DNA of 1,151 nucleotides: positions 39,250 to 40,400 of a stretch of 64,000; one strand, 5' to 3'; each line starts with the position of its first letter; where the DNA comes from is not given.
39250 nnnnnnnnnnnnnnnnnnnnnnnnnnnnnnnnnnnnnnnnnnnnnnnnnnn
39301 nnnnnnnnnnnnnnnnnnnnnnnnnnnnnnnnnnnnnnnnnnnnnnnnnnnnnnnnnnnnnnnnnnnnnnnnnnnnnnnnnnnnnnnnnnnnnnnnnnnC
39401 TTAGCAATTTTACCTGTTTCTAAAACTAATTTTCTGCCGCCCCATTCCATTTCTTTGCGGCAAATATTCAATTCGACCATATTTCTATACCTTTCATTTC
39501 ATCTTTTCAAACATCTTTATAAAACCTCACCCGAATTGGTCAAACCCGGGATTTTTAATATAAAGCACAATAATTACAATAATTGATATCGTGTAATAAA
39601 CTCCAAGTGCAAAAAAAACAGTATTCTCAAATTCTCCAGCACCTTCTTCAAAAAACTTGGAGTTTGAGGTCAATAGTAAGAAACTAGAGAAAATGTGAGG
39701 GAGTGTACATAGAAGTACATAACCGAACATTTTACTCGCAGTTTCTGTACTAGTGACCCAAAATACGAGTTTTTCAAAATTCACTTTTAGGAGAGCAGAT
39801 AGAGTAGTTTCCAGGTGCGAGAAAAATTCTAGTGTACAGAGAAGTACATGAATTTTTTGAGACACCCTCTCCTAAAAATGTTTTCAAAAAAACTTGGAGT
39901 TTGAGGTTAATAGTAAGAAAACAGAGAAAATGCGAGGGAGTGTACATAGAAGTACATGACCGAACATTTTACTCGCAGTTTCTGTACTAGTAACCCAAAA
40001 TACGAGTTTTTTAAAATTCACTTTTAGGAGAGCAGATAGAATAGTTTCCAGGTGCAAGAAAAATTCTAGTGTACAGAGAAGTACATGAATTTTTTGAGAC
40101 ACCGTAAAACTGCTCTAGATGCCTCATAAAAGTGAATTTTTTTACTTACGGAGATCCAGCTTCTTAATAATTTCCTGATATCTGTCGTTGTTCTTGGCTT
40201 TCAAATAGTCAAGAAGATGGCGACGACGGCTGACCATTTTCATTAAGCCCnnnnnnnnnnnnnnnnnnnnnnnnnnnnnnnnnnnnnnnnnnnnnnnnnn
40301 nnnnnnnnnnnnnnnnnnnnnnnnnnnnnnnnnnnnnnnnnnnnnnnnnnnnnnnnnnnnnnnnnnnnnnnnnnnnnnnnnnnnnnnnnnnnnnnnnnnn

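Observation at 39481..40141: rpsO-pnp intergenic leader expanded to ~660 bp by two tandem composite repeat units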

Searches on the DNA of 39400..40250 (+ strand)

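Call 29: search_rna_families(source=window, start=39400, end=40250, threshold=evalue, max_evalue=10, show_alignments=2)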
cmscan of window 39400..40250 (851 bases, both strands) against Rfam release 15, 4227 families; matches with E-value up to 10: 3.
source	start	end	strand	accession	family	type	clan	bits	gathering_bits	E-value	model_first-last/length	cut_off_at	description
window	39866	40036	-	RF03926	MIR1435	Gene; miRNA;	-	25.9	94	0.2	1-186/186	no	MIR1435 microRNA precursor family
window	39749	39915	+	RF03926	MIR1435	Gene; miRNA;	-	19.9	94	3.5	1-186/186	no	MIR1435 microRNA precursor family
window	39887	39982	-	RF01456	VrrA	Gene; antisense;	-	16.6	50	4.7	1-140/140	no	Vibrio regulatory RNA of OmpA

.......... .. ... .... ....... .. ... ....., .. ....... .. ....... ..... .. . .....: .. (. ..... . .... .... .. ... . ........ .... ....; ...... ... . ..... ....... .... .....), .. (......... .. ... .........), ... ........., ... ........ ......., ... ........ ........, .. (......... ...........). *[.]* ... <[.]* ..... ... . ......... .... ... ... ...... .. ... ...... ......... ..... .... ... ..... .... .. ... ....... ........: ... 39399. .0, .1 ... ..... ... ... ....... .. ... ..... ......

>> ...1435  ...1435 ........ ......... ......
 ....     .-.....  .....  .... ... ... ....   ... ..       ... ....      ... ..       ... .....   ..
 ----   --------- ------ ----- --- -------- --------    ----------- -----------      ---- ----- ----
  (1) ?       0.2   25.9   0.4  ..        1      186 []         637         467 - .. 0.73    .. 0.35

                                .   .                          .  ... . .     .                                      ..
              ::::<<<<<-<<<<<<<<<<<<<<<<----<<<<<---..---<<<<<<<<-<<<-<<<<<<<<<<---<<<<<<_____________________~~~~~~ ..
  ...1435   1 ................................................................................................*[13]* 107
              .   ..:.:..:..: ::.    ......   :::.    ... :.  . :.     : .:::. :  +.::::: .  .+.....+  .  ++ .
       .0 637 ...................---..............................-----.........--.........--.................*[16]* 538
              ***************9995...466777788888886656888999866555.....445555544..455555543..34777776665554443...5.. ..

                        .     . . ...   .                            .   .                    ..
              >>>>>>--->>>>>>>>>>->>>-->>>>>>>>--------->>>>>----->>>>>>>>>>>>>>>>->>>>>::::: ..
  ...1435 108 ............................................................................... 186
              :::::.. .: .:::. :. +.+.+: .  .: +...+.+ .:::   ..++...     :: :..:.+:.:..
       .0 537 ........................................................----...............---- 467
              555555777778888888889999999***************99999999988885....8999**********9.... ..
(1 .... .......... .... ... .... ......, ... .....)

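Call 45: build_rna_model(alignment_id=A1)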
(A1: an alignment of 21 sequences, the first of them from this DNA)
Model R1 built from alignment A1 (21 sequences, 133 columns); structure: RNAalifold consensus.
model positions 128; base pairs 32; branch points 0; effective number of sequences 3.52; information 0.59 bits per position. Calibrated on 0.2 Mb of random sequence (short: E-values are rough).
structure used (alignment columns):
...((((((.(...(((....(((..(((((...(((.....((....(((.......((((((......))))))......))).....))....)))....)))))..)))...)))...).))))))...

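Call 46: search_with_rna_model(model_id=R1, source=window, filters=off, max_evalue=1)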
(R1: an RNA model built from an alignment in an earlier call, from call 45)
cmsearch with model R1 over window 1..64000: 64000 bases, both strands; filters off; matches with E-value up to 1: 19.
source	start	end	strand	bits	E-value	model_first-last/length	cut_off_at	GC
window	14460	14587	+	120.3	2.3e-26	1-128/128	no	0.38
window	39649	39776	+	118.7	5.6e-26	1-128/128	no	0.36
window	39886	40013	+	117.4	1.2e-25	1-128/128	no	0.34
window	52132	52258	+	115.2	4e-25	1-128/128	no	0.4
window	29490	29618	+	113.8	8.4e-25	1-128/128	no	0.39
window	40014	40139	+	94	5.1e-20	1-128/128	no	0.34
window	51983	52107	+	86.2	4.1e-18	1-128/128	no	0.41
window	51831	51955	+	83.9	1.4e-17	1-128/128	no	0.38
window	39813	39868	+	46.1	1.9e-08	37-92/128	no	0.38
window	40011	40142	-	39.9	6.2e-07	1-128/128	no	0.33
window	14460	14587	-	28.9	0.00029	1-128/128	no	0.38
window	39649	39776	-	28.7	0.00031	1-128/128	no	0.36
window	29490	29618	-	27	0.00082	1-128/128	no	0.39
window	52132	52258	-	24.3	0.0036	1-128/128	no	0.4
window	32506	32617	+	23.2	0.0069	1-128/128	no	0.38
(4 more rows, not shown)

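Call 48: search_with_rna_model(model_id=R1, sources=[L091, L092, L093, L094, L095, L096, L097, L098, L099, L100, L101, L102, L103, L104, L105, L106, L107, L108, L109, L110, L111, L112, L113, L114, L115, L116, L117, L118, L119, L120, L121, L122, L123, L124, L125, L126, L127, L128, L129, L130, L131, L132, L133, L134, L135, L136, L137, L138, L139, L140, L141, L142, L143, L144, L145, L146, L147, L148, L149, L150, L151, L152, L153, L154, L155, L156, L157, L158, L159, L160, L161, L162, L163, L164, L165, L166, L167, L168, L169, L170, L171, L172, L173, L174, L175, L176, L177, L178, L179, L180, L181, L182, L183, L184, L185, L186, L187, L188, L189, L190], max_evalue=0.001)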
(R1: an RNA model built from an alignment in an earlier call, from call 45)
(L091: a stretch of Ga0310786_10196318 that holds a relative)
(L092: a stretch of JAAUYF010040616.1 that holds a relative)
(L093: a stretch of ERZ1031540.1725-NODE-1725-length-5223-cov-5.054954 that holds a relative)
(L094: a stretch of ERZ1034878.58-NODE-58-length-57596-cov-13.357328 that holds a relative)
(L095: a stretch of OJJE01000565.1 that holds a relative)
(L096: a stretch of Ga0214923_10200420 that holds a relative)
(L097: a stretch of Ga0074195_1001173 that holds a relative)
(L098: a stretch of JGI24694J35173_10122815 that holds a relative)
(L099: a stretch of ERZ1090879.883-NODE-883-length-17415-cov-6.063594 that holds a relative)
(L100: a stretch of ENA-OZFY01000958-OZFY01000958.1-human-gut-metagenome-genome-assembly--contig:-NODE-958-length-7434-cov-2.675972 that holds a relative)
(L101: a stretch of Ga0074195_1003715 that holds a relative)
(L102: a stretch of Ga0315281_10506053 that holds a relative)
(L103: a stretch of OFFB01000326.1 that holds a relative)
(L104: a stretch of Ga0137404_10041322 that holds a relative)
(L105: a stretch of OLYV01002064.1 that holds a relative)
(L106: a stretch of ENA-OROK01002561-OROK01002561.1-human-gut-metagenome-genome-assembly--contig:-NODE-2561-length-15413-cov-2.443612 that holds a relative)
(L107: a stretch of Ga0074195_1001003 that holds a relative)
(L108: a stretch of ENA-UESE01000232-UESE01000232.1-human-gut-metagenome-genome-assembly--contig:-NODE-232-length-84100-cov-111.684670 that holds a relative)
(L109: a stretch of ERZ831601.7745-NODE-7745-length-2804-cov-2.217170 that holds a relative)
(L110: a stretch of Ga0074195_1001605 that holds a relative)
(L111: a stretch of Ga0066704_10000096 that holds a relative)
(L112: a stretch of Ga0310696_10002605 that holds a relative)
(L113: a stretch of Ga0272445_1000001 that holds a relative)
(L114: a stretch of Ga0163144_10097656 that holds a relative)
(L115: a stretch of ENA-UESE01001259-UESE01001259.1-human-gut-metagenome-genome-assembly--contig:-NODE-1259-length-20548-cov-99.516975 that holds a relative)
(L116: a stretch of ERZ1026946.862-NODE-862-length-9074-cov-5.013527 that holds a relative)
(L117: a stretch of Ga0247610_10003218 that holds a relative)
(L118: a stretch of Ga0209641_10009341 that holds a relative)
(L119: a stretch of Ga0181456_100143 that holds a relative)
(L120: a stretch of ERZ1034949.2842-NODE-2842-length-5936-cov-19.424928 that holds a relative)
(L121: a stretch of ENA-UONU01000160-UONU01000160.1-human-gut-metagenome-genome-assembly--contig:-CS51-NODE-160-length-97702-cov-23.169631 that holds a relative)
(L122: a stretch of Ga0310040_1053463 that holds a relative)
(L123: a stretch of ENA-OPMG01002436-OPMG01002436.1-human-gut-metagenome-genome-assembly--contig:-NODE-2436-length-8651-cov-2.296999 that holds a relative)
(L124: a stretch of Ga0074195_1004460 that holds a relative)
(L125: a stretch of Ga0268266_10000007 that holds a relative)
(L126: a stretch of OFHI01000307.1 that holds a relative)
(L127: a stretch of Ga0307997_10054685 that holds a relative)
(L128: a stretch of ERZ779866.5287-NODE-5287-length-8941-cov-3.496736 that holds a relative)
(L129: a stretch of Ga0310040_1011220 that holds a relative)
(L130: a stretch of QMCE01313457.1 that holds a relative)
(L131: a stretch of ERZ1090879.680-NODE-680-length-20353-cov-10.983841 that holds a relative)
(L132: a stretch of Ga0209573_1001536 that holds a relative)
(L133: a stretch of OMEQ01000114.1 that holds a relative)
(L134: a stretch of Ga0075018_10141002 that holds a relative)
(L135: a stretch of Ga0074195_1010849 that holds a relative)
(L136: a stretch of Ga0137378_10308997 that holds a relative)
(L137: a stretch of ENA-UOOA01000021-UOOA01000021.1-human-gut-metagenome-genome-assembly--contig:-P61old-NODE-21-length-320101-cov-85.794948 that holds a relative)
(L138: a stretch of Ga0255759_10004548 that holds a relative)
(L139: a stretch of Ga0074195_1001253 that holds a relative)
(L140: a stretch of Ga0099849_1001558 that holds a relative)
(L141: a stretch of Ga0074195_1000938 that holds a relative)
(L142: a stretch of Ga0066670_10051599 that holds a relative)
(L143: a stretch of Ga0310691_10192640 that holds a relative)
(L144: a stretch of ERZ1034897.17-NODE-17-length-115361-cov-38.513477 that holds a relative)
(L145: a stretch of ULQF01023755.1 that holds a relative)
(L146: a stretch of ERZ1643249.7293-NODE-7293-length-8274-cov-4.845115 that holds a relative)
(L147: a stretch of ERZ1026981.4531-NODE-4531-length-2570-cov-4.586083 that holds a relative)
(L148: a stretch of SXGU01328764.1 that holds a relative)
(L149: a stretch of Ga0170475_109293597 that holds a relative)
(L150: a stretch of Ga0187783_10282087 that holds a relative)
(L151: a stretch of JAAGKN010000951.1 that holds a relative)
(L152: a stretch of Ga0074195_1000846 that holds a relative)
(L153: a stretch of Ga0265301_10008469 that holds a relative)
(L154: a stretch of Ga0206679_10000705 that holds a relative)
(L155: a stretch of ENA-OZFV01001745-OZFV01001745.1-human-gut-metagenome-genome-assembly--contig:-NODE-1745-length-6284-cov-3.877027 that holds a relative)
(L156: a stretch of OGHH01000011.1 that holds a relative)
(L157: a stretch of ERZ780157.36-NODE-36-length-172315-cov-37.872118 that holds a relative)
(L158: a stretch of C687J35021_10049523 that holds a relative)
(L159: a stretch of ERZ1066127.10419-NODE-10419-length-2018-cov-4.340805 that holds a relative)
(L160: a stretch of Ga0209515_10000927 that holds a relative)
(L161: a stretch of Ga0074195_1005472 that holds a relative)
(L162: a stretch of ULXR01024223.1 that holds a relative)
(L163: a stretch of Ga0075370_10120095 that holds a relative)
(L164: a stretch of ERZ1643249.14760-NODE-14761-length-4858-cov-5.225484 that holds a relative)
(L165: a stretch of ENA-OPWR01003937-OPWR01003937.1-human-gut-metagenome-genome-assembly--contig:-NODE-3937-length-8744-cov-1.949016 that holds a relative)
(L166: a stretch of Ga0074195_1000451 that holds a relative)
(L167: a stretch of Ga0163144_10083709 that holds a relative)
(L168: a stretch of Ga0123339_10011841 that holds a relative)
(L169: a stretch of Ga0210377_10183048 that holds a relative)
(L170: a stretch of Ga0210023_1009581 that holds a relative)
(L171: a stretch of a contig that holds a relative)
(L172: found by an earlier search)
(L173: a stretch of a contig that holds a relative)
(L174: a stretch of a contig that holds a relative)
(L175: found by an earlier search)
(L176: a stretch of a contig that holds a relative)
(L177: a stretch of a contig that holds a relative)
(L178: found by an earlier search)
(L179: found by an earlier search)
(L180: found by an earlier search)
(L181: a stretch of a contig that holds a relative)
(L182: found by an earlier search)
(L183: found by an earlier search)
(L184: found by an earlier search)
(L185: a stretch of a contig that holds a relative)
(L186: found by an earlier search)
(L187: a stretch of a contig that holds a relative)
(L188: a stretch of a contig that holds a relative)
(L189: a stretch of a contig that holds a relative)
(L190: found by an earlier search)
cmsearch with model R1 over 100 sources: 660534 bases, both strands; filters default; matches with E-value up to 0.001: 89.
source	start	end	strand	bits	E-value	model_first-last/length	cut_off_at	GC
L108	10700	10826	-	117.2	1.4e-24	1-128/128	no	0.36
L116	2334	2462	+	115.5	3.5e-24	1-128/128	no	0.36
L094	7616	7746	+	114.2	7.1e-24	1-128/128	no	0.37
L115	88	215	+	113.4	1.1e-23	1-128/128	no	0.34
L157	4374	4502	-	113.3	1.2e-23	1-128/128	no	0.4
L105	2390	2516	-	112.6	1.8e-23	1-128/128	no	0.35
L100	6543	6673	-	111.1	4e-23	1-128/128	no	0.34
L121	4365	4495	-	111.1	4e-23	1-128/128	no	0.34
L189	64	194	-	111.1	4e-23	1-128/128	no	0.34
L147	1659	1789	+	110.9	4.6e-23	1-128/128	no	0.32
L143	1976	2105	-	108.9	1.3e-22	1-128/128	no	0.3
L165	4116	4246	+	106.6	4.9e-22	1-128/128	no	0.32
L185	2299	2427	-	106.3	5.6e-22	1-128/128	no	0.34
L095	6043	6170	-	105.9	7.2e-22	1-128/128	no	0.41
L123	3311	3438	+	105.9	7.2e-22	1-128/128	no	0.41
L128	6033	6163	+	105.7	8.2e-22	1-128/128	no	0.31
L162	9459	9588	-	105.1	1.1e-21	1-128/128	no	0.33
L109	1696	1823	+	104.6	1.5e-21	1-128/128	no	0.44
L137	2795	2922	-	104.6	1.5e-21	1-128/128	no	0.44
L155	149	276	+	104.6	1.5e-21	1-128/128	no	0.44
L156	1991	2118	-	104.6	1.5e-21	1-128/128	no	0.44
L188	396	526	+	103.5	2.7e-21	1-128/128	no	0.33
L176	8320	8446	-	103.3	3e-21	1-128/128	no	0.4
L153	8956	9085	-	102.4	5.1e-21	1-128/128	no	0.33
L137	10086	10214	-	97.2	9.1e-20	1-128/128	no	0.29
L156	9281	9409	-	97.2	9.1e-20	1-128/128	no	0.29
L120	427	557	+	93.7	6.3e-19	1-128/128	no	0.4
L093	830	960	-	93.2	8.3e-19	1-128/128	no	0.41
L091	945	1073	+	90.8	3.3e-18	1-128/128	no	0.34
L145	7807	7931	+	89.9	5.3e-18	1-128/128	no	0.4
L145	7959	8083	+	79.5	1.7e-15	1-128/128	no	0.39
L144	5875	5997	-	76.9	7.4e-15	1-128/128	no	0.4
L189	3221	3348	-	76.7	8.2e-15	1-128/128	no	0.34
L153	4718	4845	-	76.6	8.7e-15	1-128/128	no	0.38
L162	12615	12741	-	75.2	1.9e-14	1-128/128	no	0.34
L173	609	734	+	75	2.1e-14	1-128/128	no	0.44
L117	5443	5571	+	73.6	4.7e-14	1-128/128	no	0.34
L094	7482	7610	+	71.5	1.5e-13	1-128/128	no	0.4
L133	4391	4516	-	70.9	2e-13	1-128/128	no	0.47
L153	7716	7845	-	68.2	9.5e-13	1-128/128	no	0.37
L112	7848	7957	+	63.7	1.1e-11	1-128/128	no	0.35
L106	5363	5486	+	62.6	2e-11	1-128/128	no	0.47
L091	1819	1945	+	62.4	2.3e-11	1-128/128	no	0.35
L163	590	715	-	58.4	2.1e-10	1-128/128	no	0.54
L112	13253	13362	+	57.4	3.9e-10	1-128/128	no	0.37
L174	1924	2034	+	55.8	9.4e-10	1-128/128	no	0.32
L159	66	190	-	54.8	1.6e-09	1-128/128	no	0.39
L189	10462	10545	-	54.5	1.9e-09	1-128/128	no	0.4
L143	2134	2200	-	51.3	1.1e-08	33-99/128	no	0.25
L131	3813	3938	+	50.4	1.8e-08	1-128/128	no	0.47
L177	3357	3487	-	50.4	1.9e-08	1-128/128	no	0.37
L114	2706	2831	+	46.8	1.4e-07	1-128/128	no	0.36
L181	2207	2331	-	46.6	1.5e-07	1-128/128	no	0.59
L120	806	915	+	46.5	1.6e-07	1-128/128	no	0.45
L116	2334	2462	-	45.9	2.2e-07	1-128/128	no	0.36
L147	1659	1789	-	45.8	2.4e-07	1-128/128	no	0.32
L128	6033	6163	-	45.1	3.5e-07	1-128/128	no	0.31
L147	297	422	+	45.1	3.5e-07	1-128/128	no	0.28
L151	9855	9982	-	44.7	4.5e-07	1-128/128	no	0.48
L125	5421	5545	-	44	6.4e-07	1-128/128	no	0.58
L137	10085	10215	+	43.9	6.9e-07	1-128/128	no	0.29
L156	9280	9410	+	43.9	6.9e-07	1-128/128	no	0.29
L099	1238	1363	+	43.3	9.6e-07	1-128/128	no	0.41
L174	1775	1841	+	43.1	1.1e-06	31-99/128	no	0.24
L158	1126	1250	-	42.6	1.4e-06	1-128/128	no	0.43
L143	1976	2105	+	42.3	1.7e-06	1-128/128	no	0.3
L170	206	332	+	41.3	2.9e-06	1-128/128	no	0.57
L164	6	128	+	41.3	2.9e-06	1-128/128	no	0.51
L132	488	614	-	40.6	4.2e-06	1-128/128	no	0.52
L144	5654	5763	-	40.3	5.1e-06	1-128/128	no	0.45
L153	8956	9085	+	40.3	5.2e-06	1-128/128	no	0.33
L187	1920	2042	-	40.1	5.6e-06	1-128/128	no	0.57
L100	6543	6673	+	40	6.1e-06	1-128/128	no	0.34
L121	4365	4495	+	40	6.1e-06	1-128/128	no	0.34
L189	64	194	+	40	6.1e-06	1-128/128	no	0.34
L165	4116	4246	-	39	1.1e-05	1-128/128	no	0.32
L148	6091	6214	-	38.7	1.2e-05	1-128/128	no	0.3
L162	9459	9588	+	38.6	1.3e-05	1-128/128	no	0.33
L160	2637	2766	+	38.4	1.5e-05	1-128/128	no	0.35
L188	396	526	-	38.1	1.7e-05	1-128/128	no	0.33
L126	4451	4575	+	37.1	3e-05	1-128/128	no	0.58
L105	5127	5198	-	36.8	3.5e-05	55-128/128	5'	0.46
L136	967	1091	+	36.8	3.7e-05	1-128/128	no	0.57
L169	446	569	-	33.9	0.00018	1-128/128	no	0.62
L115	88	215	-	32.9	0.00031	1-128/128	no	0.34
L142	674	798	+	32.4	0.00042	1-128/128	no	0.55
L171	3458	3584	-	30.9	0.00095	1-128/128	no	0.56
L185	2299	2427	+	30.9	0.00096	1-128/128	no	0.34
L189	3222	3347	+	30.9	0.00097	1-128/128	no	0.34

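Call 49: search_with_rna_model(model_id=R1, sources=[L191, L192, L193, L194, L195, L196, L197, L198, L199, L200, L201, L202, L203, L204, L205, L206, L207, L208, L209, L210, L211, L212, L213, L214, L215, L216, L217, L011, L012, L013, L014, L015, L016, L017, L018, L019, L020, L021, L022, L023, L024, L025, L026, L027, L028, L029, L030], max_evalue=0.001)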
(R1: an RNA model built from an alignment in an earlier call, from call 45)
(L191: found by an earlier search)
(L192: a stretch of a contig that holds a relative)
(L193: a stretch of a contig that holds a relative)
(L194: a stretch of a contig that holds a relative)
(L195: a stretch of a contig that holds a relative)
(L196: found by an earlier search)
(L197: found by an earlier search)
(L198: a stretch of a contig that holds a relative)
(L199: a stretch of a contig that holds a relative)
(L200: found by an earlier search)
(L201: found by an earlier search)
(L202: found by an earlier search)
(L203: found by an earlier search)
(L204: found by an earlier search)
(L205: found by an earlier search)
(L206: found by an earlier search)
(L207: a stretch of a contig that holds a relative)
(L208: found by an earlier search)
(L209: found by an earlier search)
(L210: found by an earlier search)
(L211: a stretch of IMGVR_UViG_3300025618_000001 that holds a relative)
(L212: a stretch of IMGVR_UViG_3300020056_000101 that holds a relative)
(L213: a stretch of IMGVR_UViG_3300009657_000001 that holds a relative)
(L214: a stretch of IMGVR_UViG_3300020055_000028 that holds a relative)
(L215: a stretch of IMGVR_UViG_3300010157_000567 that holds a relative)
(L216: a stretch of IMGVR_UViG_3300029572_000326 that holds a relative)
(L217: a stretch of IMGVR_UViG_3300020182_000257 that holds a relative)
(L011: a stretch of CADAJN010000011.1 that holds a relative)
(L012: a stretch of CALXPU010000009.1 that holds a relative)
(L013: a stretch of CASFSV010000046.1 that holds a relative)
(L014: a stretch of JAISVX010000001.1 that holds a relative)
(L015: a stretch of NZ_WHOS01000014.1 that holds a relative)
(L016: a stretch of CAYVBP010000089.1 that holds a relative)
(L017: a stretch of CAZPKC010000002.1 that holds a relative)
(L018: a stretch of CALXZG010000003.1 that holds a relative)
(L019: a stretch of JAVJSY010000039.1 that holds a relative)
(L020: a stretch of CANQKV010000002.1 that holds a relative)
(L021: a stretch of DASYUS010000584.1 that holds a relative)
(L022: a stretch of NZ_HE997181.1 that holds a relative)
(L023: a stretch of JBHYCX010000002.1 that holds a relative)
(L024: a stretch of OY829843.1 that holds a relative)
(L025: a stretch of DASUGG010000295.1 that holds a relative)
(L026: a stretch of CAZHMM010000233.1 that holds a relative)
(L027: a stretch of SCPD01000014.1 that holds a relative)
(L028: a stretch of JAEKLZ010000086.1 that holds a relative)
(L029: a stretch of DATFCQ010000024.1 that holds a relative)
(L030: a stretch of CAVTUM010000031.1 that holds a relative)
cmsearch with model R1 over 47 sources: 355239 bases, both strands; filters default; matches with E-value up to 0.001: 13.
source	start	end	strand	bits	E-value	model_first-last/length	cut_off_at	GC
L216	1273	1403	-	107.7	1.4e-22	1-128/128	no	0.4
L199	1330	1459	-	105.5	4.9e-22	1-128/128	no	0.38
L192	104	224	-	73.7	2.3e-14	1-128/128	no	0.36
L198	1061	1186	-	73.7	2.4e-14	1-128/128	no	0.47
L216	6469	6596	-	73.2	3.1e-14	1-128/128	no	0.48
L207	2731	2856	-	71.6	7.6e-14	1-128/128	no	0.46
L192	1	103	-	70.3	1.5e-13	1-103/128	3'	0.39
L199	1460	1587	-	67.3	8.3e-13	1-128/128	no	0.45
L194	4222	4344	+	40.1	3e-06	1-128/128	no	0.57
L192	226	337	-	35.5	4e-05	1-128/128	no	0.29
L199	1330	1459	+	35.1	4.8e-05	1-128/128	no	0.38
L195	1084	1208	+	32.4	0.00022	1-128/128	no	0.55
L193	2191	2229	+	31.1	0.00045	46-84/128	no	0.38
